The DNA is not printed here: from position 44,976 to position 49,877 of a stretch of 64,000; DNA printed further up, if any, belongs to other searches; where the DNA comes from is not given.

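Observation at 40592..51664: Repeated two-gene module: an FtsX-like permease followed by a ~650-aa polytopic paralogue carrying an E-I-E-[RK]-LPFP loop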

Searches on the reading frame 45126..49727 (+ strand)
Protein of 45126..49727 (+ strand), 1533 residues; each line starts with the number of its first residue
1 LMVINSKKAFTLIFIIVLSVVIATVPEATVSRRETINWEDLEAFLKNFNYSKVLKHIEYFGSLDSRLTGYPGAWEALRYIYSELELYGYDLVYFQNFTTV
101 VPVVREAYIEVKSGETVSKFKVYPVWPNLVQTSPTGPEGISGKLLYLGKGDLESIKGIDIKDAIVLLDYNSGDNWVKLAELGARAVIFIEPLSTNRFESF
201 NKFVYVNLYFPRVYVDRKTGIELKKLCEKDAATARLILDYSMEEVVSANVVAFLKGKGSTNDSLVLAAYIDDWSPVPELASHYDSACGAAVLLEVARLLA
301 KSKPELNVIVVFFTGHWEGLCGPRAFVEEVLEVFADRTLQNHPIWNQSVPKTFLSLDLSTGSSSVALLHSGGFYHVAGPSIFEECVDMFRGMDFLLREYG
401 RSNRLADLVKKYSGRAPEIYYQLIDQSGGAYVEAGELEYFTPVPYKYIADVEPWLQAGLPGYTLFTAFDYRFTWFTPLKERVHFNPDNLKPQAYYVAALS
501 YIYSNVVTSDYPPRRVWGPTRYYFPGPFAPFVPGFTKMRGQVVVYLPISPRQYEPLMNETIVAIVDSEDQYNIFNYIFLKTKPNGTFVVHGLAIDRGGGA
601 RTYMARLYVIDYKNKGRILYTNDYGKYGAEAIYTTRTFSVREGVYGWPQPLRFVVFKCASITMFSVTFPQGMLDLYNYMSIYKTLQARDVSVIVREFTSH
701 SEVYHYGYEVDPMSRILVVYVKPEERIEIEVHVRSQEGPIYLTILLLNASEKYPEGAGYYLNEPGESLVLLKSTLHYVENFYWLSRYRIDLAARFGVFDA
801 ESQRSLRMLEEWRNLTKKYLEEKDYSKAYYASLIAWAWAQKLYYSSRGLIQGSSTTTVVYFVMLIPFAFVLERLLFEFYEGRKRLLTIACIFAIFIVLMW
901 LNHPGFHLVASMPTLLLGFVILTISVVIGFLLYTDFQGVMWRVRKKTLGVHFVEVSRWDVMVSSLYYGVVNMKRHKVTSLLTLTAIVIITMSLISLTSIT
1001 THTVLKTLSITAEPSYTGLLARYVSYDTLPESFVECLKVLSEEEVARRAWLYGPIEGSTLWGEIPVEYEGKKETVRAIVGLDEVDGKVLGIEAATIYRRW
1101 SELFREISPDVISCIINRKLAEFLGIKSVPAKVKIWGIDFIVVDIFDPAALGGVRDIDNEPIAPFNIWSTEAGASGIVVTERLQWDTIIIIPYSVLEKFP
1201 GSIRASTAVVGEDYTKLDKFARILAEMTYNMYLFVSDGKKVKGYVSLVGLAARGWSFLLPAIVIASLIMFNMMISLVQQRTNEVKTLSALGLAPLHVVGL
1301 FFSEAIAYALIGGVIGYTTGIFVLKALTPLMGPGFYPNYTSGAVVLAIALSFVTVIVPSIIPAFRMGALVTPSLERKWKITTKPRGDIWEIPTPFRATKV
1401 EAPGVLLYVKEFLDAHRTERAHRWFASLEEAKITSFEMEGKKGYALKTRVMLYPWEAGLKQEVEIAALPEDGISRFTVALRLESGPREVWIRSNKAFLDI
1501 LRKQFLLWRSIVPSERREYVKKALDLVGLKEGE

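Call 4: search_protein_families(library=pfam, proteins=[window:45126-49727:+], max_evalue=0.1)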
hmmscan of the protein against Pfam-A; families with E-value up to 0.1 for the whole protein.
window:45126-49727:+ (1533 aa): 2 families
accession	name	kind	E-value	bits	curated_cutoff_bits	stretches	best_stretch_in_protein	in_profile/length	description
PF02687.27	FtsX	-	5.9e-11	42.9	25.5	1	1256-1365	2-114/120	FtsX-like permease C-terminal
PF04389.22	Peptidase_M28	-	5.9e-11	42.9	21.3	1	249-464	1-158/193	Peptidase family M28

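Call 7: search_protein_families(library=ncbifam, proteins=[window:45126-49727:+], max_evalue=1)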
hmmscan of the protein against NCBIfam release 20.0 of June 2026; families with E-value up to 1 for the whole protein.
window:45126-49727:+ (1533 aa): 4 families
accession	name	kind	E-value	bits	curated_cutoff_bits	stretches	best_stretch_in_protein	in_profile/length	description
TIGR03434.1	ADOP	subfamily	1.4e-05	23.5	622.3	1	1263-1367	283-391/803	ADOP family duplicated permease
NF007826.0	PRK10535.1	equivalog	0.00043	18.7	966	1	1262-1364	533-634/648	macrolide ABC transporter ATP-binding protein/permease MacB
NF008076.0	PRK10814.1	exception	0.1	11.6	473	1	1264-1357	274-367/399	lipoprotein-releasing ABC transporter permease subunit LolC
NF045908.1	AminopepLapALeg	equivalog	0.16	10.7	600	1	256-330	199-273/396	aminopeptidase LapA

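Call 28: search_solved_structures(query=window:45129-49727:+, max_evalue=0.1)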
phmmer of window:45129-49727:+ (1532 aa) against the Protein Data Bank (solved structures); distinct sequences matched with E-value up to 0.1: 7.
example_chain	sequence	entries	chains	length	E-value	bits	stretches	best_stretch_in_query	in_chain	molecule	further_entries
2ek8_A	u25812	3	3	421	4e-09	37.9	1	59-337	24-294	Aminopeptidase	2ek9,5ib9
9oqa_A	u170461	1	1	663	1.4e-05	26.1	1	246-329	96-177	Autotransporter domain-containing protein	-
5nik_J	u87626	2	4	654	3e-05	25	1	1260-1365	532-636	Macrolide export ATP-binding/permease protein MacB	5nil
5gko_A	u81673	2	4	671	0.00016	22.7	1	1259-1365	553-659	Macrolide export ATP-binding/permease protein MacB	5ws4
5lil_A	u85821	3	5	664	0.00079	20.3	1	1191-1365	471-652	Macrolide export ATP-binding/permease protein MacB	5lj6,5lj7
9o9x_C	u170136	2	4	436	0.0051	17.7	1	1215-1320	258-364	ABC transporter permease YtrF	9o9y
3iib_A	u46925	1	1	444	0.0074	17.1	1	242-328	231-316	Peptidase M28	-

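Call 41: find_homologous_proteins(query=window:45129-49727:+, max_evalue=0.00001)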
Query window:45129-49727:+ (1532 aa): 34 proteins with E <= 0.00001 among 8000 candidates.
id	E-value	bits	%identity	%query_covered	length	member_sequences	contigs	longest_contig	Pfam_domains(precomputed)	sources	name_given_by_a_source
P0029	0.0e+0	3479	100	100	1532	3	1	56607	PF02687.28,PF04389.23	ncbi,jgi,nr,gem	ncbi:MAG: hypothetical protein DRN04_04005 [Thermoprotei archaeon]|nr:MAG: hypothetical protein DRN0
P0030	0.0e+0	3106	88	100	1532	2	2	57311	PF02687.28,PF04389.23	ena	-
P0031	0.0e+0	2898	81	100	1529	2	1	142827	PF02687.28,PF04389.23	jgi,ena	-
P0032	0.0e+0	1786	52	99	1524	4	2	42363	PF02687.28,PF04389.23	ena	-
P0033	0.0e+0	1384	57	70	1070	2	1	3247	PF04389.23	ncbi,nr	ncbi:MAG TPA: M28 family peptidase, partial [Thermoproteales archaeon]|nr:M28 family peptidase [Ther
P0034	0.0e+0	1294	42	97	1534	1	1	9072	PF02687.28,PF04389.23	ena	-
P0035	2.6e-168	580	29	98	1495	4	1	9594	PF02687.28,PF04389.23,PF12704.15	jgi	-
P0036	4.7e-153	530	27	98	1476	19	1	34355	PF02687.28,PF04389.23,PF12704.15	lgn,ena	-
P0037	6.2e-151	523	29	99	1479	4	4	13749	PF02687.28,PF04389.23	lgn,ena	-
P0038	1.9e-144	501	29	99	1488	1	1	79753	PF02687.28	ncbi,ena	-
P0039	5.3e-136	473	26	97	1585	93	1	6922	PF02687.28,PF04389.23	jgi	jgi:hypothetical protein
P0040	9.2e-134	466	27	95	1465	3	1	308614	PF02687.28,PF04389.23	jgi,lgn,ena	-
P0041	4.3e-133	464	26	97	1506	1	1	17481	PF02687.28,PF04389.23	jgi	-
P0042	2.7e-132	461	26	65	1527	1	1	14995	PF02687.28,PF04389.23,PF12704.15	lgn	-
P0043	4.6e-121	424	26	97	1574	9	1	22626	PF02687.28,PF04389.23,PF12704.15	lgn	-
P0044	2.4e-117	412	25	96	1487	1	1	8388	PF02687.28,PF04389.23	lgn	-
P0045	3.4e-111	391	25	96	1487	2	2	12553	PF02687.28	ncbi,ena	-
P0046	5.6e-109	384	27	96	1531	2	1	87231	PF02687.28,PF04389.23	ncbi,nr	ncbi:MAG: M28 family peptidase [Candidatus Bathyarchaeota archaeon]|nr:M28 family peptidase [Candida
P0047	9.4e-109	383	26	97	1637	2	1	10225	PF02687.28,PF04389.23,PF12704.15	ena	-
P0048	1.9e-104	369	25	96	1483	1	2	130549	PF02687.28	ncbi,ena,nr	ncbi:MAG: FtsX-like permease family protein [Candidatus Latescibacteria bacterium]|nr:FtsX-like perm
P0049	1.6e-102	362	24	96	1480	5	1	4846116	PF02687.28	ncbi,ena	-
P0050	1.3e-93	333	27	45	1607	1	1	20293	PF02687.28,PF04389.23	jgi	-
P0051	2.6e-93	332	26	56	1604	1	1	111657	PF02687.28,PF04389.23,PF12704.15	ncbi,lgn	ncbi:MAG: FtsX-like permease family protein [Thermodesulfobacteriota bacterium]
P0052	1.7e-85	306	25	72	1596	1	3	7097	PF02687.28,PF12704.15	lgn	-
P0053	5.8e-85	304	28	45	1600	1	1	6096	PF02687.28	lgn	-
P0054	4.6e-82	295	24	69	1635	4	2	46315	PF02687.28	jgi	jgi:hypothetical protein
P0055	1.5e-79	286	25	47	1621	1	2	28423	PF02687.28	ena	-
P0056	1.4e-76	276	24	50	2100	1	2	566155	PF02687.28,PF12704.15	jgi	jgi:FtsX-like permease family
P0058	3.5e-72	262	24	56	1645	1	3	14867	PF02687.28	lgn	-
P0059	4.5e-70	255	24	53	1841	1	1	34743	PF02687.28,PF01476.27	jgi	jgi:LysM repeat protein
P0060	3.2e-58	216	24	62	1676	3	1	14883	PF02687.28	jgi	-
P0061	6.1e-52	195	24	52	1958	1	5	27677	PF02687.28,PF05402.19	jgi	-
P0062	1.2e-10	58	25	19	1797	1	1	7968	PF02687.28,PF02836.24,PF22666.3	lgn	-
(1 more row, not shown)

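Call 81: find_encoding_contigs(protein=P0059, flank=7000, max_places=1)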
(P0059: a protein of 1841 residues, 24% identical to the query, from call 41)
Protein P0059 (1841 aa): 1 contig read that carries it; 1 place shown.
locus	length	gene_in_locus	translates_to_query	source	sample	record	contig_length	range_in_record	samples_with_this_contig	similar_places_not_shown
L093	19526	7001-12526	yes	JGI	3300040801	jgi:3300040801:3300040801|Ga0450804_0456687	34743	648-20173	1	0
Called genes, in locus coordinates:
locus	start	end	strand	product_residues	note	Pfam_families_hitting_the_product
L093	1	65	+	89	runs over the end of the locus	PF02604:PhdYeFM_antitox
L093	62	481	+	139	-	PF01850:PIN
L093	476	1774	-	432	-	PF13529:Peptidase_C39_2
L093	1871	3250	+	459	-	PF00919:UPF0004, PF04055:Radical_SAM, PF01938:TRAM (weak)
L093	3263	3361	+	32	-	-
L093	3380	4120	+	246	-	PF00005:ABC_tran, PF02463:SMC_N (faint), PF13304:AAA_21 (faint)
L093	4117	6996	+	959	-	PF20581:DUF6785, PF20580:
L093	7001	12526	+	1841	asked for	PF01476:LysM (faint), PF02687:FtsX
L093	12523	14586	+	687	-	-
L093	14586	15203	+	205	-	PF02687:FtsX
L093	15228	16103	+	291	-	-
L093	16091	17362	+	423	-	-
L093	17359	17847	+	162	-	-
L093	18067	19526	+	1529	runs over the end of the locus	PF00310:GATase_2, PF04898:Glu_syn_central, PF01645:Glu_synthase, PF01493:GXGXG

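Call 82: find_encoding_contigs(protein=P0061, flank=7000, max_places=1)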
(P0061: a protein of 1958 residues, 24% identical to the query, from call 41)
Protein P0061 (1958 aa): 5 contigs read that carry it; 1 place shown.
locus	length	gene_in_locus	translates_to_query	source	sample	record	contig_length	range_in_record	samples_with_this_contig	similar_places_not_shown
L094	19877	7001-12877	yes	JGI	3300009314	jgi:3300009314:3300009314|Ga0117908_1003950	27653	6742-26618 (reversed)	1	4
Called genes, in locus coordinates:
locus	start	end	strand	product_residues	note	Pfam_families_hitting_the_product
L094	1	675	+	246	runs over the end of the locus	PF13353:Fer4_12, PF04055:Radical_SAM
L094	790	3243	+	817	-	PF02901:PFL-like, PF01228:Gly_radical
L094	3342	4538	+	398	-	PF13377:Peripla_BP_3, PF00165:HTH_AraC (faint), PF12833:HTH_18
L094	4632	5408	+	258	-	PF00005:ABC_tran, PF13304:AAA_21 (faint)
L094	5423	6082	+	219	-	PF02687:FtsX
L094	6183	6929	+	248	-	PF02463:SMC_N (faint), PF00005:ABC_tran, PF13304:AAA_21 (faint)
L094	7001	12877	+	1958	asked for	PF05402:PqqD (weak), PF02687:FtsX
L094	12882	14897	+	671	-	PF03169:OPT (faint)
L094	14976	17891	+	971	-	PF20581:DUF6785, PF20580:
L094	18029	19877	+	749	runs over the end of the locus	PF19805:DUF6288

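Call 83: find_encoding_contigs(protein=P0056, flank=7000, max_places=1)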
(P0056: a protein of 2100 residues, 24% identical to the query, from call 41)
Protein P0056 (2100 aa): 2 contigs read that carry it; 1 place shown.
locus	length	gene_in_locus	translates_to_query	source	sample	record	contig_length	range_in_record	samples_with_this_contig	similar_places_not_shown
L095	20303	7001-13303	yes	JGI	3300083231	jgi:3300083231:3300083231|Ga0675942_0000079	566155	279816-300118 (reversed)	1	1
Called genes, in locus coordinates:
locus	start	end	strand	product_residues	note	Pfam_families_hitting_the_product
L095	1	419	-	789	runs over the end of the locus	PF06165:GH94_b-supersand, PF17167:Glyco_hydro_94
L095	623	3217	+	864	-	PF13320:GH123_cat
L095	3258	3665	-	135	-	PF00903:Glyoxalase, PF13669:Glyoxalase_4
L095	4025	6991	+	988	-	PF20581:DUF6785, PF20580:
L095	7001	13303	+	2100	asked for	PF12704:MacB_PCD (faint), PF02687:FtsX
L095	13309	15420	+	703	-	-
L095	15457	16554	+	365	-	-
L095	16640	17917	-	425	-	PF00278:Orn_DAP_Arg_deC, PF01168:Ala_racemase_N (weak), PF02784:Orn_Arg_deC_N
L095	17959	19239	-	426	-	PF00390:malic, PF03949:Malic_M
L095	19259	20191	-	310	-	PF01180:DHO_dh, PF01207:Dus (weak)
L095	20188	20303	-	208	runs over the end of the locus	PF01252:Peptidase_A8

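Call 84: find_encoding_contigs(protein=P0062, flank=7000, max_places=1)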
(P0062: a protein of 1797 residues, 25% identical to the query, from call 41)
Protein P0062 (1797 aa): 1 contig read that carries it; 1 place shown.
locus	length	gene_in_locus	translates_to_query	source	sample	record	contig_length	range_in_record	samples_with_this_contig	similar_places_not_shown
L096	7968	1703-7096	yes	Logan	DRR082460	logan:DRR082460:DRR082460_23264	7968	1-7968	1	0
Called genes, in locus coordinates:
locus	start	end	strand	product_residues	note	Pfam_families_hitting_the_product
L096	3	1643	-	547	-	?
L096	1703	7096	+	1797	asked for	PF22666:Glyco_hydro_2_N2 (weak), PF02836:Glyco_hydro_2_C, PF02687:FtsX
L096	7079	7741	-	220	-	PF01351:RNase_HII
